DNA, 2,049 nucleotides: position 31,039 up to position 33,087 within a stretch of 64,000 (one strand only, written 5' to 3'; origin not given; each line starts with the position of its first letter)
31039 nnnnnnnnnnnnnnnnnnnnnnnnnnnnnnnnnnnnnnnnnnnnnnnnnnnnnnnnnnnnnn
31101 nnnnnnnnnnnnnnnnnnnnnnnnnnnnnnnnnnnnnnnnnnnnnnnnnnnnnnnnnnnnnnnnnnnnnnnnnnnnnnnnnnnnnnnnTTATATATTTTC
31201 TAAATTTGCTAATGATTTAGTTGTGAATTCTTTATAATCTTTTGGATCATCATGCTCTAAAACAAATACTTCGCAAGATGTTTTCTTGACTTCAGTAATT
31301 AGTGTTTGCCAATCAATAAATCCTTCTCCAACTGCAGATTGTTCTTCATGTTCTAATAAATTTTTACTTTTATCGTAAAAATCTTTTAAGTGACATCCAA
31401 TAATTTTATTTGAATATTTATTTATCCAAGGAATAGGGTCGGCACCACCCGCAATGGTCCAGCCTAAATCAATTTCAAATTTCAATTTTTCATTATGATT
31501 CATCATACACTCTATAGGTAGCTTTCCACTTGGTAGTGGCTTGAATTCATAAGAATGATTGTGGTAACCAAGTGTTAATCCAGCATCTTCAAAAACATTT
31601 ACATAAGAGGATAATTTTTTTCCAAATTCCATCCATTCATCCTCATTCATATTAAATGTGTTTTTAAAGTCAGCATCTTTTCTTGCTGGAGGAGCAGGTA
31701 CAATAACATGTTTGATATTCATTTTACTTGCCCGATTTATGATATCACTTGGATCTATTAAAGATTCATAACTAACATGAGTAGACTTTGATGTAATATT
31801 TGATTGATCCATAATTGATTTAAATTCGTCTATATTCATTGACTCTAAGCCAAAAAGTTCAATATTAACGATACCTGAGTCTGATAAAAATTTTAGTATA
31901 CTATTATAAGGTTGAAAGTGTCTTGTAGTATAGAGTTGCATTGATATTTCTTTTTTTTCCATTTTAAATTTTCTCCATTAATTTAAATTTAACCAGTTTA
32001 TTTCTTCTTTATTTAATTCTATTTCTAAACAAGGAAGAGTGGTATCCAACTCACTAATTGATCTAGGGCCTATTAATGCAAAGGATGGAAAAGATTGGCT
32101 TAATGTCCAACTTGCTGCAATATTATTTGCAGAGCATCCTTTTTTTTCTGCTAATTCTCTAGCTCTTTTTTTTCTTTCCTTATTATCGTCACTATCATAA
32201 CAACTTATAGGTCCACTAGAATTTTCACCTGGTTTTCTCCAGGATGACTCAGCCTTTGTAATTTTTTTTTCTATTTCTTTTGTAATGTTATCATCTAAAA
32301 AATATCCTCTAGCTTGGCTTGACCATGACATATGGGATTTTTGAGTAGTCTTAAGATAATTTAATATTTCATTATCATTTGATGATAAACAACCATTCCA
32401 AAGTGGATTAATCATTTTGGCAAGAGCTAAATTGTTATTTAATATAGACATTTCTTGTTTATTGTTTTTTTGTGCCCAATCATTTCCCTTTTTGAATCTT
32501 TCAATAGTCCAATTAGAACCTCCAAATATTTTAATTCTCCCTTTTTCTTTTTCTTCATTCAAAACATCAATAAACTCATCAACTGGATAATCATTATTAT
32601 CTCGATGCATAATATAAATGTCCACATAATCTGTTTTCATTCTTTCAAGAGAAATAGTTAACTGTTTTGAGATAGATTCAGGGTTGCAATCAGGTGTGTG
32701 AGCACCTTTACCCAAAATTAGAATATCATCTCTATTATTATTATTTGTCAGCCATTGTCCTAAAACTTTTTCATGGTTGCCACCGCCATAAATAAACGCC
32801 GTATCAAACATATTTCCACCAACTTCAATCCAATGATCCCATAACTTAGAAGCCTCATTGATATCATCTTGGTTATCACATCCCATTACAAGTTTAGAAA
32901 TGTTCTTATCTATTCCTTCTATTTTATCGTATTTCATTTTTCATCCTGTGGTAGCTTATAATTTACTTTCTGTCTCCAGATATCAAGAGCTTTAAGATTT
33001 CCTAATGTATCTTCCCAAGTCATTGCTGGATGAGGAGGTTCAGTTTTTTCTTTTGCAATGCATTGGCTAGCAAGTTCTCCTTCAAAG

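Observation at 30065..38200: Eight-gene carbohydrate operon: ABC importer with no ATPase, fba, and a Gfo/Idh/MocA-AKR-TIM barrel-Gfo/Idh/MocA module with no kinase or regulator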

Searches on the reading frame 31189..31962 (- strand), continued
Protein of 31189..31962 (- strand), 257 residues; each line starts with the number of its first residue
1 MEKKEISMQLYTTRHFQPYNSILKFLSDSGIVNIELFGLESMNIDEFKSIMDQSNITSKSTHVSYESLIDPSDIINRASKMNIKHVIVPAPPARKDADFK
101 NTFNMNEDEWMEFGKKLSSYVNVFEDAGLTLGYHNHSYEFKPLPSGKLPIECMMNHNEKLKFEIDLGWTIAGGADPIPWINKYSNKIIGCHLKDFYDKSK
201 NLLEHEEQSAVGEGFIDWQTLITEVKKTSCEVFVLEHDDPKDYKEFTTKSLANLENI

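Call 49: search_protein_families(library=pfam, proteins=[L027:6964-7980:+, L005:4689-5726:-, L021:11901-13262:+, L004:7151-7984:+, L005:870-2696:+, L005:1-807:+, L028:5204-6106:+, L028:6109-6924:+, L028:8841-11492:-, L005:8881-9999:+], max_evalue=0.00001)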
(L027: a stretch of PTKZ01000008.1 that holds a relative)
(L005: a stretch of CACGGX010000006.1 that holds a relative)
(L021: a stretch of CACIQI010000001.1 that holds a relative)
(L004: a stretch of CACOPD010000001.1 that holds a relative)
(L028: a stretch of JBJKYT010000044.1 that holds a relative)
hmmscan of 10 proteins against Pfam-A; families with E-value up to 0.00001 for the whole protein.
L027:6964-7980:+ (338 aa): 1 family
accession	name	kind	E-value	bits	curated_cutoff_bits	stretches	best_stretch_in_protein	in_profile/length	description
PF00274.25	Glycolytic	-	2e-119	398.9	22.2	1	3-333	1-333/349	Fructose-bisphosphate aldolase class-I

L005:4689-5726:- (345 aa): 2 families
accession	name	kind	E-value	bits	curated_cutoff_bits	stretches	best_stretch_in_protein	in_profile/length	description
PF13377.12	Peripla_BP_3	-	4.2e-20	72.9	26.5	1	178-335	3-165/167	Periplasmic binding protein-like domain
PF00356.27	LacI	-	4.1e-08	33.3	27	1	11-53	4-46/46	Bacterial regulatory proteins, lacI family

L021:11901-13262:+ (453 aa): 1 family
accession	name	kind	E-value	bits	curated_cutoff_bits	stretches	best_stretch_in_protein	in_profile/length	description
PF00232.24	Glyco_hydro_1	-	2.3e-151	504.7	22.6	1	4-449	3-450/453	Glycosyl hydrolase family 1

L004:7151-7984:+ (277 aa): 1 family
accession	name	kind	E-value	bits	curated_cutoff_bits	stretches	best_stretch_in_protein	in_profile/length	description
PF05721.19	PhyH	-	4.2e-17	63.6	22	1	12-230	1-212/213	Phytanoyl-CoA dioxygenase (PhyH)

L005:870-2696:+ (608 aa): 1 family
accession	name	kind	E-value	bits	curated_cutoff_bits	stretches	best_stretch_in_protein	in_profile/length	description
PF00528.27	BPD_transp_1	-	1.6e-28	100.1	26.4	2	421-597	3-178/184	Binding-protein-dependent transport system inner membrane component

L005:1-807:+ (268 aa): 2 families
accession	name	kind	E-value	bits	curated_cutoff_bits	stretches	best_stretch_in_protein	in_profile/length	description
PF01547.30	SBP_bac_1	-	1.2e-11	45.6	26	1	2-167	120-300/307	Bacterial extracellular solute-binding protein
PF13416.11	SBP_bac_8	-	2.2e-06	28.1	27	1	9-199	107-274/279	Bacterial extracellular solute-binding protein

L028:5204-6106:+ (300 aa): 1 family
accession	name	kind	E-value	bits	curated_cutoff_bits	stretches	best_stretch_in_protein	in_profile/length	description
PF00480.26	ROK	-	3.2e-23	83.1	22.9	1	5-297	2-292/294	ROK family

L028:6109-6924:+ (271 aa): 1 family
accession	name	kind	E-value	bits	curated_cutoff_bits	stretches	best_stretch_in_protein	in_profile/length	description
PF05721.19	PhyH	-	3.5e-22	80.2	22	1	10-210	3-212/213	Phytanoyl-CoA dioxygenase (PhyH)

L028:8841-11492:- (883 aa): 1 family
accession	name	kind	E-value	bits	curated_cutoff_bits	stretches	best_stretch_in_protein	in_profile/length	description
PF01074.27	Glyco_hydro_38N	-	7.4e-14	52.2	25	1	5-275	2-258/270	Glycosyl hydrolases family 38 N-terminal domain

L005:8881-9999:+ (372 aa): 4 families
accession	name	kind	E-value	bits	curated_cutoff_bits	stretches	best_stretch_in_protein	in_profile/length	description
PF00005.33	ABC_tran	-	1.9e-37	129.3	25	1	35-177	1-136/137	ABC transporter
PF17912.7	OB_MalK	-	8.5e-11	43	27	1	251-301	1-52/53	MalK OB fold domain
PF13304.12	AAA_21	-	1.7e-09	38.6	27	0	125-209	213-299/304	AAA domain, putative AbiEii toxin, Type IV TA system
PF08402.16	TOBE_2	-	9.6e-06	26.1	21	0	296-359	2-71/76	TOBE domain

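Call 60: find_related_loci(query=L027:6964-7980:+, collection=metagenome_contigs, flank=7000)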
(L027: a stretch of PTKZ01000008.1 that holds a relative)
Query L027:6964-7980:+ (338 aa) in metagenome_contigs; peptide patterns used: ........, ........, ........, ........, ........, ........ (x = any residue, [..] = any of these).
600 stretches matched a pattern (row limit reached: there are more); 287 encode a relative of the query (tblastn E <= 1e-3); the best 80 are kept; 80 distinct loci.
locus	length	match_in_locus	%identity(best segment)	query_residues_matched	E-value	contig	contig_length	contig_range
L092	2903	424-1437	100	1-338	0e+0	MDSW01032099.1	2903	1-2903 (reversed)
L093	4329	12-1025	90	1-338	0e+0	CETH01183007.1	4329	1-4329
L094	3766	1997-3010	90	1-338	0e+0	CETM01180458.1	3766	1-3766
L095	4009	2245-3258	84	1-338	0e+0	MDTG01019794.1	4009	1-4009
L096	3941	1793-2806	68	1-338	1e-165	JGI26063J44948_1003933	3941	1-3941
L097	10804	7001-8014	68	1-338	6e-159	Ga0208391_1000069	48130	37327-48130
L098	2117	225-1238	66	1-338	4e-166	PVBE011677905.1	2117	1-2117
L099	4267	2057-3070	65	1-338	4e-156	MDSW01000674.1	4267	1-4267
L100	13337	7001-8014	62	1-338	3e-149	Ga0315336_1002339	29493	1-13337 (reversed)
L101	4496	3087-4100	64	1-338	2e-152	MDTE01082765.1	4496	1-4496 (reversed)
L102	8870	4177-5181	64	1-335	2e-148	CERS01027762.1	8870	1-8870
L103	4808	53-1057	64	1-335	2e-150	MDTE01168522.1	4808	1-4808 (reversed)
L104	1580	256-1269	62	1-338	1e-160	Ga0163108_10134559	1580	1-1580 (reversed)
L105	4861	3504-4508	63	1-335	1e-149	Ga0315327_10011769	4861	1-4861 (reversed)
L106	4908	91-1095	63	1-335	9e-149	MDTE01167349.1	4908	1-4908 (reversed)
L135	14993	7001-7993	61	4-334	8e-139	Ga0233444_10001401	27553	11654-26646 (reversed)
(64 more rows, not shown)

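Call 73: search_protein_families(library=pfam, proteins=[L135:3806-5785:+, L135:5792-6985:+, L135:6995-8011:+, L135:8017-8619:+, L135:8616-9179:+, L135:9179-9979:+], max_evalue=0.00001)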
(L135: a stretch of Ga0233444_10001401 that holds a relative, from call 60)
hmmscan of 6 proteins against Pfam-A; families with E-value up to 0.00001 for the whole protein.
L135:3806-5785:+ (659 aa): 5 families
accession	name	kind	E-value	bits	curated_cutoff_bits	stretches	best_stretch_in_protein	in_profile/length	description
PF00456.26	Transketolase_N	-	8.9e-133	442.8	22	1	7-324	4-329/334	Transketolase, thiamine diphosphate binding domain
PF02779.29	Transket_pyr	-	1.3e-50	171.9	27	1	349-519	3-173/174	Transketolase, pyrimidine binding domain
PF22613.1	Transketolase_C_1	-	3.4e-34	117.9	27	1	534-645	1-113/113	Transketolase-like TK C-terminal domain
PF02780.25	Transketolase_C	-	4.3e-14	52.9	25.9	1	538-649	3-124/124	Transketolase, C-terminal domain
PF13292.11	DXP_synthase_N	-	3.9e-11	43.2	21.2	1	4-189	17-176/274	1-deoxy-D-xylulose-5-phosphate synthase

L135:5792-6985:+ (397 aa): 1 family
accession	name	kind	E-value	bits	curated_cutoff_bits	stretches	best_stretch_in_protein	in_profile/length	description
PF00162.24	PGK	-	4.4e-129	431.2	27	1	11-388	3-379/379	Phosphoglycerate kinase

L135:6995-8011:+ (338 aa): 1 family
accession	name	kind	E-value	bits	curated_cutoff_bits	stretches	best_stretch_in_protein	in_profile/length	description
PF00274.25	Glycolytic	-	4.1e-131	437.4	22.2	1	3-334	2-335/349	Fructose-bisphosphate aldolase class-I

L135:8017-8619:+ (200 aa): 1 family
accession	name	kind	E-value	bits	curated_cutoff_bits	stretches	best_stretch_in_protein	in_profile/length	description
PF02581.23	TMP-TENI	-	3.1e-47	160.7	27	1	5-183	1-179/180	Thiamine monophosphate synthase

L135:8616-9179:+ (187 aa): 3 families
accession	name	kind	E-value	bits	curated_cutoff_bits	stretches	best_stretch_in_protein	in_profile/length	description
PF08207.18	EFP_N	-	7.2e-23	80.8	23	1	4-61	1-58/58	Elongation factor P (EF-P) KOW-like domain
PF09285.17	Elong-fact-P_C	-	4.6e-22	77.9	25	1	130-185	1-56/56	Elongation factor P, C-terminal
PF01132.26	EFP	-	4.1e-19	68.7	27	1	69-122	1-54/54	Elongation factor P (EF-P) OB domain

L135:9179-9979:+ (266 aa): 1 family
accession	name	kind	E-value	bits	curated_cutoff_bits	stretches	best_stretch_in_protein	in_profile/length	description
PF00459.30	Inositol_P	-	6.5e-62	209.9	27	1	12-257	10-259/271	Inositol monophosphatase family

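Call 74: predict_structure(alignment_id=A1)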
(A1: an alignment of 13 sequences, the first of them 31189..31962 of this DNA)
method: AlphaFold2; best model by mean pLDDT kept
length: 257 residues; sequences in the alignment: 13
mean_pLDDT: 92.9   pTM: 0.90
mean pLDDT of the five models: 92.9, 92.5, 92.3, 91.8, 91.4
residues with pLDDT >= 90: 212; 70-90: 38; 50-70: 7; < 50: 0
segments of 3 or more residues with pLDDT < 50: none
pLDDT, mean of each block of 10 residues (from residue 1): 93 75 95 93 90 95 95 97 96 78 93 95 97 96 94 89 97 96 97 94 88 97 97 90 93 95
secondary structure, 60 per line:
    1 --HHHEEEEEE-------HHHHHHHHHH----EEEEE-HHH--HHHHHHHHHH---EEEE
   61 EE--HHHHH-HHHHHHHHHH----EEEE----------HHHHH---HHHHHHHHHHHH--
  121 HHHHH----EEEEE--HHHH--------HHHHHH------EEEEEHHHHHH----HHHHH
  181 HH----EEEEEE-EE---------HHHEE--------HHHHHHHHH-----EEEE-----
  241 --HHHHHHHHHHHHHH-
elements in order: E6-11 H19-28 E33-37 H44-53 E57-62 H65-69 H71-80 E85-88 H99-103 H107-118 H121-125 E130-134 H137-140 H149-154 E161-165 H166-171 H176-182 E187-192 H218-226 E232-235 H243-256

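Call 76: fold_search(model_id=the predicted structure, library=pdb)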
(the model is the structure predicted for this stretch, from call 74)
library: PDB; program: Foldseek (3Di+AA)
matches with E <= 10: 1774; with E <= 0.001: 159
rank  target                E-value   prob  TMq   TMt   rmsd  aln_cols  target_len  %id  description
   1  3obe_A                5.0e-15  1.00  0.77  0.70   3.8       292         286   20  Crystal structure of a sugar phosphate isomerase/epimerase (BDI_3400) from Parabacteroides distasonis ATCC 8503 at 1.7 (released 2010-09-01)
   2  8bvk_B                1.8e-14  1.00  0.74  0.88   3.0       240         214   24  The crystal structure of O-glycoside cleaving beta-eliminase from A. tumefaciens AtOGE (released 2023-11-01)
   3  8tcr_A                5.1e-14  1.00  0.76  0.72   4.3       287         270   21  Structure of glucose bound Alistipes sp. 3-Keto-beta-glucopyranoside-1,2-Lyase AL1 (released 2024-06-12)
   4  8bvk_A                7.2e-14  1.00  0.73  0.82   5.2       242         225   24  The crystal structure of O-glycoside cleaving beta-eliminase from A. tumefaciens AtOGE (released 2023-11-01)
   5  8tcd_D                1.4e-13  1.00  0.76  0.72   4.5       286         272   21  Structure of Alistipes sp. 3-Keto-beta-glucopyranoside-1,2-Lyase AL1 (released 2024-06-12)
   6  8tct                  1.4e-13  1.00  0.73  0.69   4.7       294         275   18  Structure of 3K-GlcH bound Bacteroides thetaiotaomicron 3-Keto-beta-glucopyranoside-1,2-Lyase BT1 (released 2024-06-12)
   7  3obe_B                2.7e-13  1.00  0.78  0.69   3.8       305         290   19  Crystal structure of a sugar phosphate isomerase/epimerase (BDI_3400) from Parabacteroides distasonis ATCC 8503 at 1.7 (released 2010-09-01)
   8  8tcd_A                3.4e-13  1.00  0.79  0.75   3.6       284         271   20  Structure of Alistipes sp. 3-Keto-beta-glucopyranoside-1,2-Lyase AL1 (released 2024-06-12)
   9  3l23                  1.7e-12  1.00  0.75  0.69   4.4       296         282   20  Crystal structure of Sugar phosphate isomerase/epimerase (YP_001303399.1) from Parabacteroides distasonis ATCC 8503 at 1 (released 2010-02-16)
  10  3dx5                  2.7e-12  1.00  0.73  0.69   4.7       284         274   15  Crystal structure of the probable 3-DHS dehydratase AsbF involved in the petrobactin synthesis from Bacillus anthracis (released 2008-09-02)
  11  8z1i_A                2.4e-11  1.00  0.75  0.71   4.8       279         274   18  Crystal structure of the isomerase Art22 with ethylene glycol (released 2025-04-16)
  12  8z1i_B                4.6e-11  1.00  0.78  0.74   4.3       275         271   18  Crystal structure of the isomerase Art22 with ethylene glycol (released 2025-04-16)
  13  8ro4_C                5.8e-11  1.00  0.64  0.50   7.5       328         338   13  The crystal structure of 2-hydroxy-3-keto-glucal hydratase AtHYD from A. tumefaciens (released 2024-08-07)
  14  9koj_A                7.7e-11  1.00  0.77  0.72   4.0       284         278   17  Crystal structure of the isomerase Art22 (released 2025-07-30)
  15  5hmq_D                9.2e-11  1.00  0.71  0.32   4.9       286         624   12  xylose isomerase-like TIM barrel/4-hydroxyphenylpyruvate dioxygenase fusion protein (released 2016-10-19)
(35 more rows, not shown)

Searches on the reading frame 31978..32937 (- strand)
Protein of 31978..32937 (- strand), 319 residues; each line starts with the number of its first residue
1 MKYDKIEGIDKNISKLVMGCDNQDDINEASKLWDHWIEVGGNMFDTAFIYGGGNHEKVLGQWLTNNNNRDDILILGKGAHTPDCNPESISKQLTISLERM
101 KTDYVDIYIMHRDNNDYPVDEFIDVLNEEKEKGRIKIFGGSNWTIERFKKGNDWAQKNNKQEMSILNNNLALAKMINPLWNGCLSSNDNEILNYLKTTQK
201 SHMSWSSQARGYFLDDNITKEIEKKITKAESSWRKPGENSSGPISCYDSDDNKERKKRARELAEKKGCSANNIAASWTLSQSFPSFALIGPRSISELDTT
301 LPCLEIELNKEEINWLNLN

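Call 4: search_protein_families(library=pfam, proteins=[window:31978-32937:-])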
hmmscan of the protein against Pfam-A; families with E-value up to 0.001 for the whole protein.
window:31978-32937:- (319 aa): 1 family
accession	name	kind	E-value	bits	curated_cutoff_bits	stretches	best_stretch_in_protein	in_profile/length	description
PF00248.27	Aldo_ket_red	-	3.4e-43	148.2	24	1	27-314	19-284/291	Aldo/keto reductase family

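Call 5: search_protein_families(library=ncbifam, proteins=[window:31978-32937:-])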
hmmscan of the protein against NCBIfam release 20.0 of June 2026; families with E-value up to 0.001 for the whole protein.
window:31978-32937:- (319 aa): 7 families
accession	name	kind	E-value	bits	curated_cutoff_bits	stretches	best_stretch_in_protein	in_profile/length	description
NF049922.1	MethglyxlRedYdjG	equivalog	2.2e-19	69.6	550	1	85-316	110-317/326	NADH-dependent methylglyoxal reductase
TIGR01293.1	Kv_beta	subfamily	1.2e-13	50.8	365.4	1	28-307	32-304/319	voltage-dependent potassium channel subunit beta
NF008377.0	PRK11172.1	equivalog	2.6e-12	46.5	327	1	37-158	26-146/267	2,5-didehydrogluconate reductase DkgB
NF008598.0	PRK11565.1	equivalog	5.1e-10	38.9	425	1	23-150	24-147/275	2,5-didehydrogluconate reductase DkgA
NF007912.0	PRK10625.1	equivalog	5.1e-09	35.9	415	1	1-113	1-134/346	NADP(H)-dependent aldo-keto reductase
NF007388.0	PRK09912.1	subfamily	7.9e-08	31.6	448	1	39-301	55-312/346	L-glyceraldehyde 3-phosphate reductase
NF007695.0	PRK10376.1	subfamily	0.00023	20.4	280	0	25-155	38-179/290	oxidoreductase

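Call 25: search_solved_structures(query=window:31978-32937:-, max_evalue=0.00001)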
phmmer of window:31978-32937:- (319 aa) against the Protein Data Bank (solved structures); distinct sequences matched with E-value up to 0.00001: 46.
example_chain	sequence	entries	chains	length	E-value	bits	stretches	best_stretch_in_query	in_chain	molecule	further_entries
1pyf_A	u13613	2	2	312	1.5e-21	80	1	31-154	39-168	IolS protein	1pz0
8xr2_A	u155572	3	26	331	3.3e-18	69.1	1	1-314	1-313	Aldo/keto reductase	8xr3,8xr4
8jwk_A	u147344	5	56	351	4.2e-18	68.7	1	1-314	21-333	Aldo/keto reductase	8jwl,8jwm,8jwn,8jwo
8hwn_B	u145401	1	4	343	3.2e-17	65.8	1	26-317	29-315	DepB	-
7utf_A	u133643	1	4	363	3.9e-16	62.3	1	27-317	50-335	Putative oxidoreductase, aryl-alcohol dehydrogenase like protein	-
9wk1_D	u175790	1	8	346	1.7e-15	60.1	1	29-147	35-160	DON 3-epimerase chain D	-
5dan_A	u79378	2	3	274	4.5e-15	58.7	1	31-144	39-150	2,5-diketo-D-gluconic acid reductase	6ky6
6kik_A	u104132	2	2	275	4.6e-15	58.7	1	31-144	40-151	Oxidoreductase, aldo/keto reductase family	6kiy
1ynp_A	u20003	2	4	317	1.8e-13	53.5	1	7-142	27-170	oxidoreductase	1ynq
8hw0_A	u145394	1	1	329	1.9e-12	50.1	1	23-149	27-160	NADPH-dependent aldo/keto reductase AKR6D1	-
1pz1_A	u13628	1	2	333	7.1e-12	48.3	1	38-148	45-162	General stress protein 69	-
4xk2_A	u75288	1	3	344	2e-11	46.7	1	24-146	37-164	Aldo/keto reductase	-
6ovq_A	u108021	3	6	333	2.8e-11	46.3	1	37-150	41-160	Putative Side chain reductase | MtmW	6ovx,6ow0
3uyi_A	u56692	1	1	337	5.9e-11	45.2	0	36-144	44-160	Perakine reductase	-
3v0s_A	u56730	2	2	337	6e-11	45.2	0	36-144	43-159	Perakine reductase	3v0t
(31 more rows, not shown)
